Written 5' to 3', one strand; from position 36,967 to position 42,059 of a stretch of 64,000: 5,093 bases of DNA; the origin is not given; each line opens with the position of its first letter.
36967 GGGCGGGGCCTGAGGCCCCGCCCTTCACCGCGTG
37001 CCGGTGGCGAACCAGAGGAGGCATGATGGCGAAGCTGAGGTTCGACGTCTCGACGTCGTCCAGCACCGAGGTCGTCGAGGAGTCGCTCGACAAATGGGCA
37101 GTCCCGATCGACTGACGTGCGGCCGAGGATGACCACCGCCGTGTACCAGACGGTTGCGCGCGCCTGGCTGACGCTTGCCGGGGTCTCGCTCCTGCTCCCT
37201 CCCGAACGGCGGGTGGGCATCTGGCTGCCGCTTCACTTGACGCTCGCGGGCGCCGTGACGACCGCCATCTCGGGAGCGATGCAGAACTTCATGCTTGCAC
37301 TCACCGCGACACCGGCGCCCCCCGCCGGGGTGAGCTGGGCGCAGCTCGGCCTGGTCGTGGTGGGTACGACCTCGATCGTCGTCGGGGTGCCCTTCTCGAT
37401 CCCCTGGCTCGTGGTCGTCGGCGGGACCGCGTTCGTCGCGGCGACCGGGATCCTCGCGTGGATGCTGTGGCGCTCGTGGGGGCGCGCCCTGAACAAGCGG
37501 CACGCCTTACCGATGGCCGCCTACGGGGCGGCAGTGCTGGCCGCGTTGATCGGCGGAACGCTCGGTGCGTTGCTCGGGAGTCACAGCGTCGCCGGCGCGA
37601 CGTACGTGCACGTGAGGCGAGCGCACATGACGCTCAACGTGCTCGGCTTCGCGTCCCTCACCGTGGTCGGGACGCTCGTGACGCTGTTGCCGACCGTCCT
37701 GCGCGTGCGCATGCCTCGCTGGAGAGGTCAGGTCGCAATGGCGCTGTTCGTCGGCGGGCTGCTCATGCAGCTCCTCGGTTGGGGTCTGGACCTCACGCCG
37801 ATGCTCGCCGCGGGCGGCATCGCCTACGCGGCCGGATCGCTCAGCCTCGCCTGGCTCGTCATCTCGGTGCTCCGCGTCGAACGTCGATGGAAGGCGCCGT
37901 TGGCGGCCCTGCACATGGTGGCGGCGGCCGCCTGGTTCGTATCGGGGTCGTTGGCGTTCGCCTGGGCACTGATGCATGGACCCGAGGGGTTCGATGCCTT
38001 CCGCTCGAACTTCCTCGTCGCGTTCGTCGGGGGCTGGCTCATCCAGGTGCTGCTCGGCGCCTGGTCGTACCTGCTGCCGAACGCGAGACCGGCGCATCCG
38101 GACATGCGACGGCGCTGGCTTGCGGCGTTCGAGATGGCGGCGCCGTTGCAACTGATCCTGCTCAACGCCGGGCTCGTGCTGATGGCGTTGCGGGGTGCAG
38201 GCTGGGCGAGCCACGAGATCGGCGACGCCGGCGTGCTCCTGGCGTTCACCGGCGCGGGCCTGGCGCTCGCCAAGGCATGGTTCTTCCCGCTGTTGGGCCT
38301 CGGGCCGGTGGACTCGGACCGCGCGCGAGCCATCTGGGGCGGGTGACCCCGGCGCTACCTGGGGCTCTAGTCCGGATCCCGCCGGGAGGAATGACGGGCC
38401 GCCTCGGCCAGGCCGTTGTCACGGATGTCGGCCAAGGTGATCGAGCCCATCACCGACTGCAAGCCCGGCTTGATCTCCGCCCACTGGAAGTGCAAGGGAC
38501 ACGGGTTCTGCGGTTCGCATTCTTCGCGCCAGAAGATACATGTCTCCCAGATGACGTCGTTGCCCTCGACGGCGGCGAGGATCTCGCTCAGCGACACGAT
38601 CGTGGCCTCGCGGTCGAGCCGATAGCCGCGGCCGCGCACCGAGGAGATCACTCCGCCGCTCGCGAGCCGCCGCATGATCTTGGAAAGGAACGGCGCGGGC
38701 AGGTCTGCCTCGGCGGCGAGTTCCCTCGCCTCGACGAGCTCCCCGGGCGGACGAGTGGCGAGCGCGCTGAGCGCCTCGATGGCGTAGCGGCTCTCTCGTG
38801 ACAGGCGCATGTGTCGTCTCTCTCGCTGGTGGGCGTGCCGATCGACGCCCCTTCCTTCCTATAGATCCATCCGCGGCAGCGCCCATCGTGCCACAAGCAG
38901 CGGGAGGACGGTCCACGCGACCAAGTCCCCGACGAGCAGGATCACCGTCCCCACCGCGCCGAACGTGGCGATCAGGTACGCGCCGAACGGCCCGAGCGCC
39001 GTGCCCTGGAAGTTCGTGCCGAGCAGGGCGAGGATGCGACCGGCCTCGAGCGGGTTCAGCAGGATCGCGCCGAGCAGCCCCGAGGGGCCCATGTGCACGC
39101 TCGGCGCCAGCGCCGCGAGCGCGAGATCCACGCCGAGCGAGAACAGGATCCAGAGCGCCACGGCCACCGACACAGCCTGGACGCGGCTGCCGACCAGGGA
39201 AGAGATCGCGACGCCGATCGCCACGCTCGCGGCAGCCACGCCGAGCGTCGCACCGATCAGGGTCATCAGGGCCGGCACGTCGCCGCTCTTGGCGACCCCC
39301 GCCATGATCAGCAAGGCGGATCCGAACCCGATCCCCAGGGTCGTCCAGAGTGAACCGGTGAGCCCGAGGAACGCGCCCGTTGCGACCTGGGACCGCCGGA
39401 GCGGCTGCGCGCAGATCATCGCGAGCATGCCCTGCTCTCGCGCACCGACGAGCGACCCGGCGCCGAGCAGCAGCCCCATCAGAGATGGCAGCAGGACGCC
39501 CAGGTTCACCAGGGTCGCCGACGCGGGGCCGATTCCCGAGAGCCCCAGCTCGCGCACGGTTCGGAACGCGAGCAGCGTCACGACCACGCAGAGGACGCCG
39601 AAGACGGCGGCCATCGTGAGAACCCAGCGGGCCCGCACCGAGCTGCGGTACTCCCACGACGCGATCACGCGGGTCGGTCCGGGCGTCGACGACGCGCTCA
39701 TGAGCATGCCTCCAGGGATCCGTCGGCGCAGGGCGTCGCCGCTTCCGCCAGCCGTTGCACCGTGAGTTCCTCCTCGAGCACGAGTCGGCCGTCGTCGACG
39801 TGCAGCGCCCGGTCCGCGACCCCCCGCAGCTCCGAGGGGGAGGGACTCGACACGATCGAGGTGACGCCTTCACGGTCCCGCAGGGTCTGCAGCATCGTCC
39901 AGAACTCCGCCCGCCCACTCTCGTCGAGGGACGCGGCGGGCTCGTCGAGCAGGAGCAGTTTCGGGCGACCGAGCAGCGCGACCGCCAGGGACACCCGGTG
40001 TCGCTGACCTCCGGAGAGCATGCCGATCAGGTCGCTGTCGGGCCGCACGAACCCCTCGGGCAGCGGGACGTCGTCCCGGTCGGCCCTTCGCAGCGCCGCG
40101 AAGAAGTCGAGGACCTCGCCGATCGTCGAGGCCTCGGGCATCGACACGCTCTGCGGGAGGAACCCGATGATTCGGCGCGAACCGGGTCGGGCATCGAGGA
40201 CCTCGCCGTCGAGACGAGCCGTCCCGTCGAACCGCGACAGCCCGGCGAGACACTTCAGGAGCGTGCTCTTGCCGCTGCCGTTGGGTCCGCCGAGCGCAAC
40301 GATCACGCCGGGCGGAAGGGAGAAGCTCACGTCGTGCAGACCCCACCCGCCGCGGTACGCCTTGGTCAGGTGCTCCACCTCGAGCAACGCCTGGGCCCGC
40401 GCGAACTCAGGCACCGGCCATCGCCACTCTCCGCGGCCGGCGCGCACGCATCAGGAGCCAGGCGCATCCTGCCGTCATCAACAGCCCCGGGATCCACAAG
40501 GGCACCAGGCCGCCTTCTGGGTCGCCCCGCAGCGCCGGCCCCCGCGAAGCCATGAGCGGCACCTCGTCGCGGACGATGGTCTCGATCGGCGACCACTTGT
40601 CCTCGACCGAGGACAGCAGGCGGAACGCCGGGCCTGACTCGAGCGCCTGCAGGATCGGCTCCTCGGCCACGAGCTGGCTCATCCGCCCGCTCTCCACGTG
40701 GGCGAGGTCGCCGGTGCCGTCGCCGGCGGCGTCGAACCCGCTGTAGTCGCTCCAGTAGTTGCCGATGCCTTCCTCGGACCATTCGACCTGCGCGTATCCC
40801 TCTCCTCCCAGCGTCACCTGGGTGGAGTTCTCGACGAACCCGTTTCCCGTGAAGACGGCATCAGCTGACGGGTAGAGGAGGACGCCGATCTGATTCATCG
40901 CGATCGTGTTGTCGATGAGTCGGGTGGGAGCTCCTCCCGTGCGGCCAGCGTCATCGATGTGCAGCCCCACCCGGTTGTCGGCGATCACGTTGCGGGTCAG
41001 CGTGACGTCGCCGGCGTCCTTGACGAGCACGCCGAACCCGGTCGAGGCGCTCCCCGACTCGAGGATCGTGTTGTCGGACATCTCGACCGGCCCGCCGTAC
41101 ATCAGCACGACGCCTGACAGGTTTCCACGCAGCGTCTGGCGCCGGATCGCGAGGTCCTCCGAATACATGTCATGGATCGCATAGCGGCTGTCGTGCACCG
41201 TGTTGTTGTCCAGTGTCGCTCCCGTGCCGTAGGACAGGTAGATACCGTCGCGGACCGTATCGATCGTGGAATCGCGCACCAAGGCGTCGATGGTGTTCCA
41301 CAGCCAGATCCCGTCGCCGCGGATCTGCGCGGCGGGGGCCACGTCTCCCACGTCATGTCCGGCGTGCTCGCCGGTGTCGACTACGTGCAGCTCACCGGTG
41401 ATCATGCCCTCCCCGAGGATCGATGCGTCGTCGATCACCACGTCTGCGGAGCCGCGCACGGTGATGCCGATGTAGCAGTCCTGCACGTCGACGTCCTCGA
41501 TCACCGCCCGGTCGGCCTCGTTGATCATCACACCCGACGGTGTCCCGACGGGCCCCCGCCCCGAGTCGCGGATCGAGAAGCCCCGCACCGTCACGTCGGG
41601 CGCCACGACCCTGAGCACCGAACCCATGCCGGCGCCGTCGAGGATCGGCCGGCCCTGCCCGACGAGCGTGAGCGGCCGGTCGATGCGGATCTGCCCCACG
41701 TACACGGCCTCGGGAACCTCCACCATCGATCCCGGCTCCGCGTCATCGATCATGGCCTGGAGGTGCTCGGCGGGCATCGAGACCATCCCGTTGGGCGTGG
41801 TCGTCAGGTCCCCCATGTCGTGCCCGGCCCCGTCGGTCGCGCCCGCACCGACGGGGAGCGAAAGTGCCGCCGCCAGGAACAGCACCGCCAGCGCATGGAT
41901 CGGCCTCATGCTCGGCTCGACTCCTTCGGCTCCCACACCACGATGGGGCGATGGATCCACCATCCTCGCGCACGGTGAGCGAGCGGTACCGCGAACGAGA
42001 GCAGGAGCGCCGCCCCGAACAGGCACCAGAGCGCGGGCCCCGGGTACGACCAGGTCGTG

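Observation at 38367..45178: Compact actinobacterial nos cluster with mixed clade features and missing canonical accessory genes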

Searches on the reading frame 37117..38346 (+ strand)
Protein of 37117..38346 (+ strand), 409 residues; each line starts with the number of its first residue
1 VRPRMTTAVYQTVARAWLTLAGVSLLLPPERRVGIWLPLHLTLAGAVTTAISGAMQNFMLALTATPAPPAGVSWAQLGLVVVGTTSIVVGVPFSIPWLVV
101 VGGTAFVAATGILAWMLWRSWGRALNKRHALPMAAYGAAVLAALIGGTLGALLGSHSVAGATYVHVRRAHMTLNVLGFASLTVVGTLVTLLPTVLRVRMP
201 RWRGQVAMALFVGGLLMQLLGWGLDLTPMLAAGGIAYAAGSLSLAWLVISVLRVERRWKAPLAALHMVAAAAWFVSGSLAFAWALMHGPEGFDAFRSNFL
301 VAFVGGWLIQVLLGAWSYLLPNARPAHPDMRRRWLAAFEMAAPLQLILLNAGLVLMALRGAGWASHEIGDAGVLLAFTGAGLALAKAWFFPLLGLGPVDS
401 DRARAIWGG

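Call 4: search_protein_families(library=pfam, proteins=[window:37117-38346:+], max_evalue=0.01)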
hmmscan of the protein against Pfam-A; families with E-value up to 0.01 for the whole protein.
window:37117-38346:+ (409 aa): 0 families

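Call 5: search_protein_families(library=ncbifam, proteins=[window:37117-38346:+], max_evalue=0.01)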
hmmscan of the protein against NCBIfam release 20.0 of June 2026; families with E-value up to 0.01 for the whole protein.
window:37117-38346:+ (409 aa): 0 families

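Call 55: search_protein_families(library=pfam, proteins=[window:37129-38346:+], max_evalue=10)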
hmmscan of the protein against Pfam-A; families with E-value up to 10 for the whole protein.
window:37129-38346:+ (405 aa): 3 families
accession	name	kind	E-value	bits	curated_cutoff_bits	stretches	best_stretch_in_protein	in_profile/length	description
PF04995.19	CcmD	-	0.032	14.7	25.6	1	232-261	10-39/44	Heme exporter protein D (CcmD)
PF09843.14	DUF2070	-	2.8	6.6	30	1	193-301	9-114/561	Predicted membrane protein (DUF2070)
PF20988.2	SidF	-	6.9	5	27.1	0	52-96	695-738/839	Phosphoinositide phosphatase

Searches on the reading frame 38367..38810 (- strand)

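Call 4: search_protein_families(library=pfam, proteins=[window:38367-38810:-], max_evalue=0.01)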
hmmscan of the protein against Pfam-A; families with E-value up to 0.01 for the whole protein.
window:38367-38810:- (147 aa): 2 families
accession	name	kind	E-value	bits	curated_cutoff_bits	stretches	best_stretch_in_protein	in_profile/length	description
PF02082.26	Rrf2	-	1.7e-27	96.6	30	1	3-130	1-130/132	Iron-dependent Transcriptional regulator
PF12802.13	MarR_2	-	0.0039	17.8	27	1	12-57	9-52/61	MarR family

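Call 5: search_protein_families(library=ncbifam, proteins=[window:38367-38810:-], max_evalue=0.01)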
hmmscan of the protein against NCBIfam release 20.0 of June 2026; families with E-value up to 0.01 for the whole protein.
window:38367-38810:- (147 aa): 7 families
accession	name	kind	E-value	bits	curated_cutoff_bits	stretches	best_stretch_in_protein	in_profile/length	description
TIGR00738.1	rrf2_super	superfamily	1e-26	93.4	73.3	1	1-129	1-130/132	Rrf2 family transcriptional regulator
TIGR02944.1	suf_reg_Xantho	equivalog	2e-16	60.6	110.65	1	2-129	3-130/130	SUF system Fe-S cluster assembly regulator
TIGR02010.1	IscR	equivalog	4.6e-16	58.9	207.55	1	1-131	1-131/135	Fe-S cluster assembly transcriptional regulator IscR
NF008110.0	PRK10857.1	equivalog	2.4e-11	43.7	275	1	1-132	1-132/164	Fe-S cluster assembly transcriptional regulator IscR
NF047409.1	Cys_reg_CymR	equivalog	3e-11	43.6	195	1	1-132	1-126/139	cysteine metabolism transcriptional regulator CymR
NF008886.0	PRK11920.1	equivalog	5.2e-08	32.7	193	1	1-129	1-130/153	iron-responsive transcriptional regulator RirA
NF008240.0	PRK11014.1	equivalog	3.6e-05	23.8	182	1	2-129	2-127/141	nitric oxide-sensing transcriptional repressor NsrR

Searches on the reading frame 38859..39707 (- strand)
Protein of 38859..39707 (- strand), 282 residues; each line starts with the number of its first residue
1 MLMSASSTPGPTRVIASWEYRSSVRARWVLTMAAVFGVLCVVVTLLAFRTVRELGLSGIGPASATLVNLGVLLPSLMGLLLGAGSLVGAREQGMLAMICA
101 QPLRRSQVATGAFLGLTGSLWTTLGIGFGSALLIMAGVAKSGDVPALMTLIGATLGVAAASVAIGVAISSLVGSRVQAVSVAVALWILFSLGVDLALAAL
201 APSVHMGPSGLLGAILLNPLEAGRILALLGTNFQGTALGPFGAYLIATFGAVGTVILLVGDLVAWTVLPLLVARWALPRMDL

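Call 4: search_protein_families(library=pfam, proteins=[window:38859-39707:-], max_evalue=0.01)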
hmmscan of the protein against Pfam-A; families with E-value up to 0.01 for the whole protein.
window:38859-39707:- (282 aa): 2 families
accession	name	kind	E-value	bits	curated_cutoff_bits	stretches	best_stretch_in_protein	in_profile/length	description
PF12679.13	ABC2_membrane_2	-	6.6e-12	45.7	27.2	1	15-282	3-283/283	ABC-2 family transporter protein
PF12698.13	ABC2_membrane_3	-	1.6e-05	24.7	31.6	1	66-191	164-284/347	ABC-2 family transporter protein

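Call 5: search_protein_families(library=ncbifam, proteins=[window:38859-39707:-], max_evalue=0.01)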
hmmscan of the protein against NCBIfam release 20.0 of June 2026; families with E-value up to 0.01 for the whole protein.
window:38859-39707:- (282 aa): 0 families

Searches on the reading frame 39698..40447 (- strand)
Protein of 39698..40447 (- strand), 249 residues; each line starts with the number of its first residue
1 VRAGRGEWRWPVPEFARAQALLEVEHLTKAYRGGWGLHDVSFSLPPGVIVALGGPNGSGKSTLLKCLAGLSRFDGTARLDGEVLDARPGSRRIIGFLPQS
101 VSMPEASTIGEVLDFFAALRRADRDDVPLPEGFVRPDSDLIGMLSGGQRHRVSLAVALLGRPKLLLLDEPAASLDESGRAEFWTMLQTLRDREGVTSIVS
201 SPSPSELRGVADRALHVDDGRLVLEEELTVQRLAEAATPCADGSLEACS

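Call 4: search_protein_families(library=pfam, proteins=[window:39698-40447:-], max_evalue=0.01)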
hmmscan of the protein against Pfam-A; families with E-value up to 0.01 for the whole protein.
window:39698-40447:- (249 aa): 5 families
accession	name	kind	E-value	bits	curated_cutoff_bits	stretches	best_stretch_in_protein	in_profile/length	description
PF00005.33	ABC_tran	-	7.1e-26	91.9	25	1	37-171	1-136/137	ABC transporter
PF13304.12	AAA_21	-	2.1e-09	38.3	27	1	50-108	2-59/304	AAA domain, putative AbiEii toxin, Type IV TA system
PF02463.25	SMC_N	-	2.4e-06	27.6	40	0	143-192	136-189/220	RecF/RecN/SMC N terminal domain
PF13476.12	AAA_23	-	0.00052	21.1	27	1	42-68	15-40/201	AAA domain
PF13555.12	AAA_29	-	0.0023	18.1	27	1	41-64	16-39/61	P-loop containing region of AAA domain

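Call 5: search_protein_families(library=ncbifam, proteins=[window:39698-40447:-], max_evalue=0.01)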
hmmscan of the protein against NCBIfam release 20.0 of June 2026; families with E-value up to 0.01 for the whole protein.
window:39698-40447:- (249 aa): 194 families (the best 25 are shown)
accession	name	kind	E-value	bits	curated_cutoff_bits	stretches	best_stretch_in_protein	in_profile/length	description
TIGR02857.1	CydD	equivalog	2.3e-27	96.1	435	1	18-199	318-512/529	thiol reductant ABC exporter subunit CydD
TIGR00968.1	3a0106s01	subfamily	2.3e-27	96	342.75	1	23-222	2-209/237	sulfate ABC transporter ATP-binding protein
TIGR01842.1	type_I_sec_PrtD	subfamily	4.8e-27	94.7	510.15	1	21-222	316-531/544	type I secretion system permease/ATPase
TIGR01188.1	drrA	subfamily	2.2e-26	92.9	312.45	1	31-226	3-206/302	daunorubicin resistance ABC transporter, ATP-binding protein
TIGR03864.1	PQQ_ABC_ATP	hypoth_equivalog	3.2e-26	92.3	302.25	1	22-224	2-212/236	ABC transporter, ATP-binding subunit, PQQ-dependent alcohol dehydrogenase system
TIGR03265.1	PhnT2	equivalog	9.1e-26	90.9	457.7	1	20-222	3-213/353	putative 2-aminoethylphosphonate ABC transporter ATP-binding protein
TIGR02142.1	modC_ABC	equivalog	1.1e-25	90.6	285.05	2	141-223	129-211/353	molybdenum ABC transporter ATP-binding protein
NF033858.1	ABC2_perm_RbbA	equivalog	1.3e-25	89.5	1050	1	17-221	262-474/909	ribosome-associated ATPase/putative transporter RbbA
NF008420.0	PRK11247.1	equivalog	5.6e-25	88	395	1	22-232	13-222/257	aliphatic sulfonates ABC transporter ATP-binding protein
TIGR01189.1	ccmA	equivalog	1.3e-24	87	131.6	1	23-198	2-182/198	heme ABC exporter ATP-binding protein CcmA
TIGR03410.1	urea_trans_UrtE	equivalog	1.7e-24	86.6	285.8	1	22-227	1-215/230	urea ABC transporter ATP-binding subunit UrtE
TIGR02315.1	ABC_phnC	equivalog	2.6e-24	86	266.1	2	143-226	145-228/243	phosphonate ABC transporter ATP-binding protein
NF008621.0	PRK11607.1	equivalog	2.9e-24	85.6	613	2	19-110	17-109/377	putrescine ABC transporter ATP-binding subunit PotG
TIGR04521.1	ECF_ATPase_2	equivalog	4.4e-24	85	330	2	144-227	145-228/279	energy-coupling factor transporter ATPase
NF010069.0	PRK13549.1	equivalog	4.5e-24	84.8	699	2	141-238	403-502/513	xylose ABC transporter ATP-binding protein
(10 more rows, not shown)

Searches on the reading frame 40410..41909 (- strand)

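Call 4: search_protein_families(library=pfam, proteins=[window:40410-41909:-], max_evalue=0.01)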
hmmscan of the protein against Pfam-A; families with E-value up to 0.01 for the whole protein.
seq(500 aa): 3 families
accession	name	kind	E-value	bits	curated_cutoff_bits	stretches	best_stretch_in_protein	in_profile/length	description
PF05048.19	NosD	-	8.9e-39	133.5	23.6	1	195-391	14-212/212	Periplasmic copper-binding protein (NosD)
PF13229.12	Beta_helix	-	1e-24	87.4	25.9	1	200-356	2-156/158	Right handed beta helix region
PF07602.17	DUF1565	-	5.7e-05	23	20.3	0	268-349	127-208/257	Protein of unknown function (DUF1565)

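Call 5: search_protein_families(library=ncbifam, proteins=[window:40410-41909:-], max_evalue=0.01)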
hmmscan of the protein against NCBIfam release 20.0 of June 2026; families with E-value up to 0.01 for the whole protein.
seq(500 aa): 2 families
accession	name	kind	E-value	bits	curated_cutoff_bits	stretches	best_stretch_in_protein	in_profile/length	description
TIGR04247.1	NosD_copper_fam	subfamily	4.9e-94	315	300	2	192-453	121-376/377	nitrous oxide reductase family maturation protein NosD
TIGR03804.1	para_beta_helix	repeat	3.8e-13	48.9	19.45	1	200-243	1-44/44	parallel beta-helix repeat protein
